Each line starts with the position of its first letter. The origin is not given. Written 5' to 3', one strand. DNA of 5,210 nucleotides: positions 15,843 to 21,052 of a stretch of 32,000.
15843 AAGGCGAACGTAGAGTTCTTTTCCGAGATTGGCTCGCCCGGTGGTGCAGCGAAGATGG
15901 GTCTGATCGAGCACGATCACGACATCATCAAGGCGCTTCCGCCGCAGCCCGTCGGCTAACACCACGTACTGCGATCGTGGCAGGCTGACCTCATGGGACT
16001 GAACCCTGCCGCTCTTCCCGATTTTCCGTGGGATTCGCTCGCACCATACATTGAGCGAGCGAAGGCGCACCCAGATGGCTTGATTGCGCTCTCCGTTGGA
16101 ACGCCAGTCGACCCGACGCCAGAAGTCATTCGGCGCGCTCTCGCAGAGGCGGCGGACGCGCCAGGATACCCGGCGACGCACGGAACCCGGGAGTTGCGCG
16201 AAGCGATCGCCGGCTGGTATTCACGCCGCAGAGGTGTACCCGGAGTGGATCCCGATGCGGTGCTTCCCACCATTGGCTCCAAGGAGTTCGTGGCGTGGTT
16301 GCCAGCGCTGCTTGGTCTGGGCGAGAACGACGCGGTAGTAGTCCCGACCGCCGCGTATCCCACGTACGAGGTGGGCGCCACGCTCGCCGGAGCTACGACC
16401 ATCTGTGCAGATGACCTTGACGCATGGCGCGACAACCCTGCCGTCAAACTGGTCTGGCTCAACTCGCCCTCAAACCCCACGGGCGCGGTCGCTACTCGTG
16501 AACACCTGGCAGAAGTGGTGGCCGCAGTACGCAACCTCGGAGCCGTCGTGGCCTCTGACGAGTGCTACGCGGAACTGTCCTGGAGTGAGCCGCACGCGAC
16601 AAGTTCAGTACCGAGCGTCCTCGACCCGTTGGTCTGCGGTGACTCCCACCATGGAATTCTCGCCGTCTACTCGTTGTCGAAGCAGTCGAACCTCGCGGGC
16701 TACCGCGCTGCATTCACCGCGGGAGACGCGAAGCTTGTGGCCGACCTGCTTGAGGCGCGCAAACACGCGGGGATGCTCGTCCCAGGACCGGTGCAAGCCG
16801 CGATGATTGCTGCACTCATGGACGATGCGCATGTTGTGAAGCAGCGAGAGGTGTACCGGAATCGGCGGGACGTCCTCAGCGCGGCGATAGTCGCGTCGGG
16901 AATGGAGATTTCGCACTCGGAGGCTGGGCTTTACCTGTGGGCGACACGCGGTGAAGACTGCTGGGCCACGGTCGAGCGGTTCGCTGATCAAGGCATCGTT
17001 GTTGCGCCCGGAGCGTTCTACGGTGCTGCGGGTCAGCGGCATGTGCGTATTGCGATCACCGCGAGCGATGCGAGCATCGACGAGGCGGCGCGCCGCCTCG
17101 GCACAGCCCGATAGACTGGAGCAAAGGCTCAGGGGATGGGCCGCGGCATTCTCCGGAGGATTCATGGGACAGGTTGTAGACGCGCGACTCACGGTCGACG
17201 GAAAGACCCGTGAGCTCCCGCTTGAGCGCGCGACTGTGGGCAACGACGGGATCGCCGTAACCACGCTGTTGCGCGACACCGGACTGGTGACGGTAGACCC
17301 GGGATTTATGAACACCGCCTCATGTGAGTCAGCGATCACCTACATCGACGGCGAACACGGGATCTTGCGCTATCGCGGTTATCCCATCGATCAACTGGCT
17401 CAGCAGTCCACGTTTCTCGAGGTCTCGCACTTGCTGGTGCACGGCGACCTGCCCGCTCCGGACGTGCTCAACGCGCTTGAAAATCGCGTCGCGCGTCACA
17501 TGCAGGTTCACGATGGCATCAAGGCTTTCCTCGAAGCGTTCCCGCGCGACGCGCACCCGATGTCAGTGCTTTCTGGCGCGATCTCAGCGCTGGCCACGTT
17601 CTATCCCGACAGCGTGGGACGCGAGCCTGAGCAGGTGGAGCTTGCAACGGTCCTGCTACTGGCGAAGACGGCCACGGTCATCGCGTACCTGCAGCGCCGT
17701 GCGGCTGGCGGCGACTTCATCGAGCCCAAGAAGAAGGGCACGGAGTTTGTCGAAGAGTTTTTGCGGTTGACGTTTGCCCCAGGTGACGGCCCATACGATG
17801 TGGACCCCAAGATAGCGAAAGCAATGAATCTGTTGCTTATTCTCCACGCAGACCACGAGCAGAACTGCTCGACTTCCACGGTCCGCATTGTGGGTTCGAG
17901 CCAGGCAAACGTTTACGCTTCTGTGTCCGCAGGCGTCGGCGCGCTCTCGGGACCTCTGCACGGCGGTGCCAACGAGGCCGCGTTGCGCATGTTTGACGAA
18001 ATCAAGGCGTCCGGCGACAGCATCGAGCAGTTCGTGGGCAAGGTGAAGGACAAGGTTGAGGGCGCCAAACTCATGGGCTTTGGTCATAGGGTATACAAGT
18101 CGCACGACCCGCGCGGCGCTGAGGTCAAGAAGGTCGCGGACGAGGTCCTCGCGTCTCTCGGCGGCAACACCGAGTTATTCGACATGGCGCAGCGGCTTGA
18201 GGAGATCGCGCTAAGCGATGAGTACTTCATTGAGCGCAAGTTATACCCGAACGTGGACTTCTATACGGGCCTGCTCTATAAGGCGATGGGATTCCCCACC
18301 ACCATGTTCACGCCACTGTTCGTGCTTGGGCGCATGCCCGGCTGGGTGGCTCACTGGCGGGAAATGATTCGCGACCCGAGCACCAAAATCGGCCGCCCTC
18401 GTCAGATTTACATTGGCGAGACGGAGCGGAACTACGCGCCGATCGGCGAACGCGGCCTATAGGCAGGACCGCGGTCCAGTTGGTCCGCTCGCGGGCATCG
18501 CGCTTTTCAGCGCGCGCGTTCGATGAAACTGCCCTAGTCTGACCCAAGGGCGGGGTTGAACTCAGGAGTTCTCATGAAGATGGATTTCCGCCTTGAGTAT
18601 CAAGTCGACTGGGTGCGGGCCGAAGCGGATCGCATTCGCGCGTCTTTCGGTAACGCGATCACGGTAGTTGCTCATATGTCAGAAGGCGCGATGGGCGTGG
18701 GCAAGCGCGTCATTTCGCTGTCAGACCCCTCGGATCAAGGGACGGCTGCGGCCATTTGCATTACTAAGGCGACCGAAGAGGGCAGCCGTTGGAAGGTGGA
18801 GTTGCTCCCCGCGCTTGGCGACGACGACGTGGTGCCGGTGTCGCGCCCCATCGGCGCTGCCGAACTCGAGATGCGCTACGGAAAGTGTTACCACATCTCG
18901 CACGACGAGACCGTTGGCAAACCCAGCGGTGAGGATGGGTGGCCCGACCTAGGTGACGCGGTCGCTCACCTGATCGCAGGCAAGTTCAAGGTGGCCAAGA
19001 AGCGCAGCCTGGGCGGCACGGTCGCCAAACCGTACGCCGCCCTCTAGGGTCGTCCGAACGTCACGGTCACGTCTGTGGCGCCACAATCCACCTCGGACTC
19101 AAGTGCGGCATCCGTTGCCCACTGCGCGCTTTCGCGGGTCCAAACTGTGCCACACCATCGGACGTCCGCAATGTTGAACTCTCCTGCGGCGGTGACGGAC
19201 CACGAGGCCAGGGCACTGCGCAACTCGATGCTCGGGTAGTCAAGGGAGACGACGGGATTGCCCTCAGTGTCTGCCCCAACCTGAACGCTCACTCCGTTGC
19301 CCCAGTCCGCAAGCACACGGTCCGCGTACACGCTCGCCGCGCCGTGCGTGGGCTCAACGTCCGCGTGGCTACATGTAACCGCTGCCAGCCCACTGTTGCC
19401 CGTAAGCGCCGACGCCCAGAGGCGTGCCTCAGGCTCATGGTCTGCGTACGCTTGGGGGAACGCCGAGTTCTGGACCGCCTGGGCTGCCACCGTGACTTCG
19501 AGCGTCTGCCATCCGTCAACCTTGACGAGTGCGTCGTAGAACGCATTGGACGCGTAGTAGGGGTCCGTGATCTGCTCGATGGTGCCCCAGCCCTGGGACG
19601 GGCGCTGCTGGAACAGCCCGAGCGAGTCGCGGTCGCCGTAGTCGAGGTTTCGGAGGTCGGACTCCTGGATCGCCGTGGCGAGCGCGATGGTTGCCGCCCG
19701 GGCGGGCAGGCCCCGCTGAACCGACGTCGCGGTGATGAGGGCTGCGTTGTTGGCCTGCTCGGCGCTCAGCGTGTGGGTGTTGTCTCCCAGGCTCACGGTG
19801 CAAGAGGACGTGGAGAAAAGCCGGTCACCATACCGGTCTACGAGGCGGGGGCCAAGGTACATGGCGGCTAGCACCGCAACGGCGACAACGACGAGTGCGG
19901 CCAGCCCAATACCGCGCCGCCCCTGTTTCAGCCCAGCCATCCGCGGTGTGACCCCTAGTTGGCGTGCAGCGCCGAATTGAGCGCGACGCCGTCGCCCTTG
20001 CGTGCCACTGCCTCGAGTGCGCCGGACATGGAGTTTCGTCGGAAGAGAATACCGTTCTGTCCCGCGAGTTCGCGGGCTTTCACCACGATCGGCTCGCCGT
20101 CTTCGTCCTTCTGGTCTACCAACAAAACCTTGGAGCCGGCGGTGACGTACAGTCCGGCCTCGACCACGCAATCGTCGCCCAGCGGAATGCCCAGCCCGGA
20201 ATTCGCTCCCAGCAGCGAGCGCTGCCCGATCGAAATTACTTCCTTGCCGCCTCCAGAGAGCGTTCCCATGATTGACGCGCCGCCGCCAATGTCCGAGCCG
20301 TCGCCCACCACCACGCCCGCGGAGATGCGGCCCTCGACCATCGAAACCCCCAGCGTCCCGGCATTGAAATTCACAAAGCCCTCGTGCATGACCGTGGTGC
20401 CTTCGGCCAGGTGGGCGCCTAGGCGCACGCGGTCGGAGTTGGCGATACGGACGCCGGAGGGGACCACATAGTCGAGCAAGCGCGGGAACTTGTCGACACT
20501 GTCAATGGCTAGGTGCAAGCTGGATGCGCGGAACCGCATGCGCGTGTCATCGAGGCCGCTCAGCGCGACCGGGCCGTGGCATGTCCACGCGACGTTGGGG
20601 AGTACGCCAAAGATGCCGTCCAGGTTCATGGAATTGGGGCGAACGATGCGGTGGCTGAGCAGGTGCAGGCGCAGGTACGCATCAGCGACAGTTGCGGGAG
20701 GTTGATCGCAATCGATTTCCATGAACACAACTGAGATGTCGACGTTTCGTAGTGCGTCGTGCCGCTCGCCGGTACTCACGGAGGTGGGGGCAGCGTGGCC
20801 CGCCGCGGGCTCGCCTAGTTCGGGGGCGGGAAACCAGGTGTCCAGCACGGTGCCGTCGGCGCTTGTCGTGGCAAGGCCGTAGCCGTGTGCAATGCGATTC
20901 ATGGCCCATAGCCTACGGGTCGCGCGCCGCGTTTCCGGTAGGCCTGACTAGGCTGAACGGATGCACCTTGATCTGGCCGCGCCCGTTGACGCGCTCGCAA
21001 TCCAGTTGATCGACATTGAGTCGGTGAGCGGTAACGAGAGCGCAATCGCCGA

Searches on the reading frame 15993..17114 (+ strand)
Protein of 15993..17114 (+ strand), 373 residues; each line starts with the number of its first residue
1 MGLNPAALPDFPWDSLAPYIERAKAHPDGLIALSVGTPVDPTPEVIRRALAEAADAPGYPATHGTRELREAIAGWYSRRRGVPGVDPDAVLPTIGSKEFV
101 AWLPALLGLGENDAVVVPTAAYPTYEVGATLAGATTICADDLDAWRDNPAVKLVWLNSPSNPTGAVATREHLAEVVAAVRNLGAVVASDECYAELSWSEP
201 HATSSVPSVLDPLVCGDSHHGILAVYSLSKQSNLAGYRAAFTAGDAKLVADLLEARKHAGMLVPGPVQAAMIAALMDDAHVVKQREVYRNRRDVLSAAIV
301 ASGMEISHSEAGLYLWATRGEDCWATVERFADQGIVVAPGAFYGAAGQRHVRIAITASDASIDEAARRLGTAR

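Call 50: search_protein_families(library=pfam, proteins=[window:15993-17114:+], max_evalue=0.00001)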
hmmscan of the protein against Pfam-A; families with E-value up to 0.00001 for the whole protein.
window:15993-17114:+ (373 aa): 1 family
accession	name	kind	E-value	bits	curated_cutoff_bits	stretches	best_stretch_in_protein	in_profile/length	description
PF00155.27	Aminotran_1_2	-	1e-47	163.6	19.7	1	30-369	3-361/361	Aminotransferase class I and II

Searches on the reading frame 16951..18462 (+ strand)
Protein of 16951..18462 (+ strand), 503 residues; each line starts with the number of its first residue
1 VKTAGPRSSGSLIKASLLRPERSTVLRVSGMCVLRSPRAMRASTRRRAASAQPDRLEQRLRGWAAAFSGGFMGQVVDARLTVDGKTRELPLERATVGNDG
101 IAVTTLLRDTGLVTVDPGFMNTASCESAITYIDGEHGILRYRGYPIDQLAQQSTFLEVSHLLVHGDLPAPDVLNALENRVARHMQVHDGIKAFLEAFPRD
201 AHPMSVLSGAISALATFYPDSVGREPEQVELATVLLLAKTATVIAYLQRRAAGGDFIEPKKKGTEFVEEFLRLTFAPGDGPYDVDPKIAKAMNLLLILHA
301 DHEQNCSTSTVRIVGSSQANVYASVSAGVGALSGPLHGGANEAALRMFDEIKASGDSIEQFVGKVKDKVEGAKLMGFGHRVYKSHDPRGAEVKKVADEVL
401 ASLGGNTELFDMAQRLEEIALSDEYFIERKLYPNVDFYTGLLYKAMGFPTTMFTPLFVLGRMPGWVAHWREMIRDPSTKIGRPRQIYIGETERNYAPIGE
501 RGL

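Call 50: search_protein_families(library=pfam, proteins=[window:16951-18462:+], max_evalue=0.00001)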
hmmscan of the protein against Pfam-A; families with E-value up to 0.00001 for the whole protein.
window:16951-18462:+ (503 aa): 1 family
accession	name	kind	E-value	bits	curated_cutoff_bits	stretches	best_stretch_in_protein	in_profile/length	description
PF00285.26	Citrate_synt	-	6.8e-130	433.7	27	1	118-484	1-357/357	Citrate synthase, C-terminal domain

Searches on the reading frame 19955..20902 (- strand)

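Call 35: search_protein_families(library=pfam, proteins=[window:19955-20902:-], max_evalue=0.001)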
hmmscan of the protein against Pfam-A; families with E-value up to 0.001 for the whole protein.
window:19955-20902:- (315 aa): 3 families
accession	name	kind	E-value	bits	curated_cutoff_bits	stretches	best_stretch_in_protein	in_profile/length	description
PF14789.11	THDPS_M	-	2.8e-16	59.8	25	1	101-141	1-41/41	Tetrahydrodipicolinate N-succinyltransferase middle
PF14602.12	Hexapep_2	-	5.8e-16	58.4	27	1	223-255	2-34/34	Hexapeptide repeat of succinyl-transferase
PF14790.11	THDPS_N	-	0.00014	22.2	25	1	64-99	132-167/167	Tetrahydrodipicolinate N-succinyltransferase N-terminal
